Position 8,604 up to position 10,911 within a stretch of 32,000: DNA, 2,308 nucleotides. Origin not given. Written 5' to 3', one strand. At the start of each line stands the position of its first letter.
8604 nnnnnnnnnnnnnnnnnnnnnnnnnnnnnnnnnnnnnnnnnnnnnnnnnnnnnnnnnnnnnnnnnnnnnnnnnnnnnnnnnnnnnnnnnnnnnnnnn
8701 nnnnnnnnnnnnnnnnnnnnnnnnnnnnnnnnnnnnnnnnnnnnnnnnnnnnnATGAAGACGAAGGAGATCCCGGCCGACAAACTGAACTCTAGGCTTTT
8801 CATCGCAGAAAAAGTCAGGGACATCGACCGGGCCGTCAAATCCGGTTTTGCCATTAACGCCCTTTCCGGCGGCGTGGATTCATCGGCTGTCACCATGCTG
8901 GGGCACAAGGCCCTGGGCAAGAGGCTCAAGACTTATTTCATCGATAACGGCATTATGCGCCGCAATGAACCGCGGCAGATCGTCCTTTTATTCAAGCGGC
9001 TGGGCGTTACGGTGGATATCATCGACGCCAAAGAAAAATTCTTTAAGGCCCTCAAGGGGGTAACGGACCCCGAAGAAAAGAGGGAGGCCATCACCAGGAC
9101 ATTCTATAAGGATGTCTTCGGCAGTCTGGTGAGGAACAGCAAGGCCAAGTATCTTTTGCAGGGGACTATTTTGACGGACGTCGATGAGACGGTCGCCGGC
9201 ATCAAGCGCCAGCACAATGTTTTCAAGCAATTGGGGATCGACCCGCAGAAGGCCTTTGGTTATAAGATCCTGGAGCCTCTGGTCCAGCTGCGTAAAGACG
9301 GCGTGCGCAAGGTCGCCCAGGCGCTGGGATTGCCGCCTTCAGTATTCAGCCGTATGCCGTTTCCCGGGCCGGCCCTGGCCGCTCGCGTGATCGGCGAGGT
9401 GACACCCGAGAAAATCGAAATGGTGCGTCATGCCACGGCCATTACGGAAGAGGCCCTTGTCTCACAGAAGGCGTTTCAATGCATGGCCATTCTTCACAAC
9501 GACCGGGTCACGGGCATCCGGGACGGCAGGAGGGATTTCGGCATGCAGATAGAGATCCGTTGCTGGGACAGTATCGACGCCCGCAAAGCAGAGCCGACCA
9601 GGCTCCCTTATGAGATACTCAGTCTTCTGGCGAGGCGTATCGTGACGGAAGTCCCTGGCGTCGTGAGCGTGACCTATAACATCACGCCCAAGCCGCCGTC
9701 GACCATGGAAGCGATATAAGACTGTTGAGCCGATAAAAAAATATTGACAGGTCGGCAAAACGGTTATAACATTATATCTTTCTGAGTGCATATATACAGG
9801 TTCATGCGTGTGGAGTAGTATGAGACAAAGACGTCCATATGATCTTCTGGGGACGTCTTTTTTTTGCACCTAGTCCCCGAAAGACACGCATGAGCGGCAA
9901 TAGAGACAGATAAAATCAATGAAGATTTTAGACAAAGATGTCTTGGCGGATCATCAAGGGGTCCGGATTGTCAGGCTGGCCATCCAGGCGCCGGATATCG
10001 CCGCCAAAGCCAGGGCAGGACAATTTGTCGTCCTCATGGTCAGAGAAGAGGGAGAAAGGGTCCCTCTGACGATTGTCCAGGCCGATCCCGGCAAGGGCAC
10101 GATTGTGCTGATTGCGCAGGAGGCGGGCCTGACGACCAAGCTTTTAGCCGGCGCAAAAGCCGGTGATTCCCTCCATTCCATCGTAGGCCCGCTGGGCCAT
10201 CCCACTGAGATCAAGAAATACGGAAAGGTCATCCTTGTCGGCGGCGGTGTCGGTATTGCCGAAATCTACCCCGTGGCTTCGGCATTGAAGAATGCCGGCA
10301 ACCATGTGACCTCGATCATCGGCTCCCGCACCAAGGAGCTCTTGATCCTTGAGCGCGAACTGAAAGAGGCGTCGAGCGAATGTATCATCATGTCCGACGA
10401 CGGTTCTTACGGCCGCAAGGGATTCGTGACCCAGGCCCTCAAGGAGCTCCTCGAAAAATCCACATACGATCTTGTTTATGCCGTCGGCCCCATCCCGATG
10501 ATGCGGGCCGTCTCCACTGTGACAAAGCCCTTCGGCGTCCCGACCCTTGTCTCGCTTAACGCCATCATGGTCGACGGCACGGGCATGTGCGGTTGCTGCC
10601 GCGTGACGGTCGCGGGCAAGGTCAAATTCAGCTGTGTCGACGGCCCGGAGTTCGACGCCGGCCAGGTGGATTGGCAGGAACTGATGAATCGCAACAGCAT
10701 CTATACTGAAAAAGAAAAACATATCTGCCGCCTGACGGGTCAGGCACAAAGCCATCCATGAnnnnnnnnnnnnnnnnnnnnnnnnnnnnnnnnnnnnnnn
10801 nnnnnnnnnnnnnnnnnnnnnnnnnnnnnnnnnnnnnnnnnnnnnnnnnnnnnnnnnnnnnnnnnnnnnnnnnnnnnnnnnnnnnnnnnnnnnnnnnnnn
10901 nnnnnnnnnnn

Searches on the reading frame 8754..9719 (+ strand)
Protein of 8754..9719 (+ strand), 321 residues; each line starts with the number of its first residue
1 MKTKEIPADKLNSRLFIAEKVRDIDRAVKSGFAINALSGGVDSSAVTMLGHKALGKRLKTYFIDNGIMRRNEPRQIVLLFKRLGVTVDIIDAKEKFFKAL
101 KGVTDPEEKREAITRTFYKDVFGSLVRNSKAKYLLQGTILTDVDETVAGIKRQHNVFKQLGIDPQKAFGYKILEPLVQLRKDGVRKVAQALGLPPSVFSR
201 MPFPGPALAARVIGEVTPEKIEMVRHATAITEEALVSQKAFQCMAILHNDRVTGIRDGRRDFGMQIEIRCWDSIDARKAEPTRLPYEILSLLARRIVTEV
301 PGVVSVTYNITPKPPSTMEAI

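Call 12: search_protein_families(library=pfam, proteins=[window:8754-9719:+])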
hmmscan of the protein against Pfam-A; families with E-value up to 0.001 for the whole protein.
window:8754-9719:+ (321 aa): 4 families
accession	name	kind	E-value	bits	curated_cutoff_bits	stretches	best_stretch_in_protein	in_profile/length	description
PF00958.27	GMP_synt_C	-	6e-20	71.5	27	1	234-319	6-91/92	GMP synthase C terminal domain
PF02540.23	NAD_synthase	-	1e-07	31.8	21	1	33-96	21-85/242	NAD synthase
PF01171.26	ATP_bind_3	-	8.2e-05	22.8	27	1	36-192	5-160/182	PP-loop family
PF00733.27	Asn_synthase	-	0.00049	20.3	21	1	37-137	24-125/354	Asparagine synthase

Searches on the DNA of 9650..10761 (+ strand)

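Call 11: search_rna_families(source=window, start=9650, end=9950, threshold=evalue, max_evalue=10)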
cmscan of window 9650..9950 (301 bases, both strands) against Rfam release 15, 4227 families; matches with E-value up to 10: 5.
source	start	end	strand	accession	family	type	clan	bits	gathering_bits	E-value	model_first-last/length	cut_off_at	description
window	9825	9867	+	RF00489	ctRNA_p42d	Gene; antisense;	-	17.8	50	0.27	1-46/46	no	ctRNA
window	9764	9863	+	RF02449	ncr1015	Gene; sRNA;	-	17.6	60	5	1-121/121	no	Bacillus sRNA ncr1015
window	9814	9862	+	RF01743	leu-phe_leader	Cis-reg; leader;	-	17.1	70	1.9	1-162/162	no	leu/phe leader RNA from Lactococcus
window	9820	9891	-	RF02063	STnc350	Gene; sRNA;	-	15.4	60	2.4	1-68/68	no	Salmonella enterica sRNA STnc350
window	9829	9899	-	RF00805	mir-351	Gene; miRNA;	-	14.7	70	2.4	1-75/75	no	mir-351 microRNA precursor family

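Call 78: search_with_rna_model(model_id=R1, sources=[L012, L013, L014, L015, L016, L017, L018], filters=off, max_evalue=5, show_alignments=10)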
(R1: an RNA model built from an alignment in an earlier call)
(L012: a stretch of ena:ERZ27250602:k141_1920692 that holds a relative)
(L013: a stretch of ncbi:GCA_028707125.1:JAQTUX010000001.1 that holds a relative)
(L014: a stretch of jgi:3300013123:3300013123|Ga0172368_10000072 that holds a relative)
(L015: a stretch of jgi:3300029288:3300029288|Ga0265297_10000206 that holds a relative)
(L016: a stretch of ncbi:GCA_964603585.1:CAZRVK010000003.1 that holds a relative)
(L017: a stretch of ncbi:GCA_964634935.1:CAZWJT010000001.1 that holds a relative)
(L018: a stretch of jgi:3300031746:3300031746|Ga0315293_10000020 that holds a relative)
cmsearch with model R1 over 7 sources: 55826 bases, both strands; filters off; matches with E-value up to 5: 17.
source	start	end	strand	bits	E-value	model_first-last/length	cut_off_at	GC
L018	2868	2907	+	16.5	0.073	1-37/37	no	0.45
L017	4476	4512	+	15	0.15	1-37/37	no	0.41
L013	3865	3905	+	13.9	0.27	1-37/37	no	0.34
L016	3453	3486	+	13.4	0.36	1-37/37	no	0.47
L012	3913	3948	+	13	0.44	1-37/37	no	0.36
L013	6947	7008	+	12.5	0.54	1-37/37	no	0.63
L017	2880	2913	+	11.9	0.73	1-37/37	no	0.38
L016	5982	6042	+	11.7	0.82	1-37/37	no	0.52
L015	7269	7317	+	10.5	1.5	1-37/37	no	0.63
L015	3890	3923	+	10.3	1.7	1-37/37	no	0.44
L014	3913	3961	+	10.2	1.7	1-37/37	no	0.37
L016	2864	2895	+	9.8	2.2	1-37/37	no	0.31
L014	7041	7082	+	9.1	3.1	1-37/37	no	0.5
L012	6946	7007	+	9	3.3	1-37/37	no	0.55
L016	6031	6088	-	8.7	3.7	1-37/37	no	0.5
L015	6996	7062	+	8.4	4.3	1-37/37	no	0.52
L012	6996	7034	-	8.2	4.8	1-37/37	no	0.44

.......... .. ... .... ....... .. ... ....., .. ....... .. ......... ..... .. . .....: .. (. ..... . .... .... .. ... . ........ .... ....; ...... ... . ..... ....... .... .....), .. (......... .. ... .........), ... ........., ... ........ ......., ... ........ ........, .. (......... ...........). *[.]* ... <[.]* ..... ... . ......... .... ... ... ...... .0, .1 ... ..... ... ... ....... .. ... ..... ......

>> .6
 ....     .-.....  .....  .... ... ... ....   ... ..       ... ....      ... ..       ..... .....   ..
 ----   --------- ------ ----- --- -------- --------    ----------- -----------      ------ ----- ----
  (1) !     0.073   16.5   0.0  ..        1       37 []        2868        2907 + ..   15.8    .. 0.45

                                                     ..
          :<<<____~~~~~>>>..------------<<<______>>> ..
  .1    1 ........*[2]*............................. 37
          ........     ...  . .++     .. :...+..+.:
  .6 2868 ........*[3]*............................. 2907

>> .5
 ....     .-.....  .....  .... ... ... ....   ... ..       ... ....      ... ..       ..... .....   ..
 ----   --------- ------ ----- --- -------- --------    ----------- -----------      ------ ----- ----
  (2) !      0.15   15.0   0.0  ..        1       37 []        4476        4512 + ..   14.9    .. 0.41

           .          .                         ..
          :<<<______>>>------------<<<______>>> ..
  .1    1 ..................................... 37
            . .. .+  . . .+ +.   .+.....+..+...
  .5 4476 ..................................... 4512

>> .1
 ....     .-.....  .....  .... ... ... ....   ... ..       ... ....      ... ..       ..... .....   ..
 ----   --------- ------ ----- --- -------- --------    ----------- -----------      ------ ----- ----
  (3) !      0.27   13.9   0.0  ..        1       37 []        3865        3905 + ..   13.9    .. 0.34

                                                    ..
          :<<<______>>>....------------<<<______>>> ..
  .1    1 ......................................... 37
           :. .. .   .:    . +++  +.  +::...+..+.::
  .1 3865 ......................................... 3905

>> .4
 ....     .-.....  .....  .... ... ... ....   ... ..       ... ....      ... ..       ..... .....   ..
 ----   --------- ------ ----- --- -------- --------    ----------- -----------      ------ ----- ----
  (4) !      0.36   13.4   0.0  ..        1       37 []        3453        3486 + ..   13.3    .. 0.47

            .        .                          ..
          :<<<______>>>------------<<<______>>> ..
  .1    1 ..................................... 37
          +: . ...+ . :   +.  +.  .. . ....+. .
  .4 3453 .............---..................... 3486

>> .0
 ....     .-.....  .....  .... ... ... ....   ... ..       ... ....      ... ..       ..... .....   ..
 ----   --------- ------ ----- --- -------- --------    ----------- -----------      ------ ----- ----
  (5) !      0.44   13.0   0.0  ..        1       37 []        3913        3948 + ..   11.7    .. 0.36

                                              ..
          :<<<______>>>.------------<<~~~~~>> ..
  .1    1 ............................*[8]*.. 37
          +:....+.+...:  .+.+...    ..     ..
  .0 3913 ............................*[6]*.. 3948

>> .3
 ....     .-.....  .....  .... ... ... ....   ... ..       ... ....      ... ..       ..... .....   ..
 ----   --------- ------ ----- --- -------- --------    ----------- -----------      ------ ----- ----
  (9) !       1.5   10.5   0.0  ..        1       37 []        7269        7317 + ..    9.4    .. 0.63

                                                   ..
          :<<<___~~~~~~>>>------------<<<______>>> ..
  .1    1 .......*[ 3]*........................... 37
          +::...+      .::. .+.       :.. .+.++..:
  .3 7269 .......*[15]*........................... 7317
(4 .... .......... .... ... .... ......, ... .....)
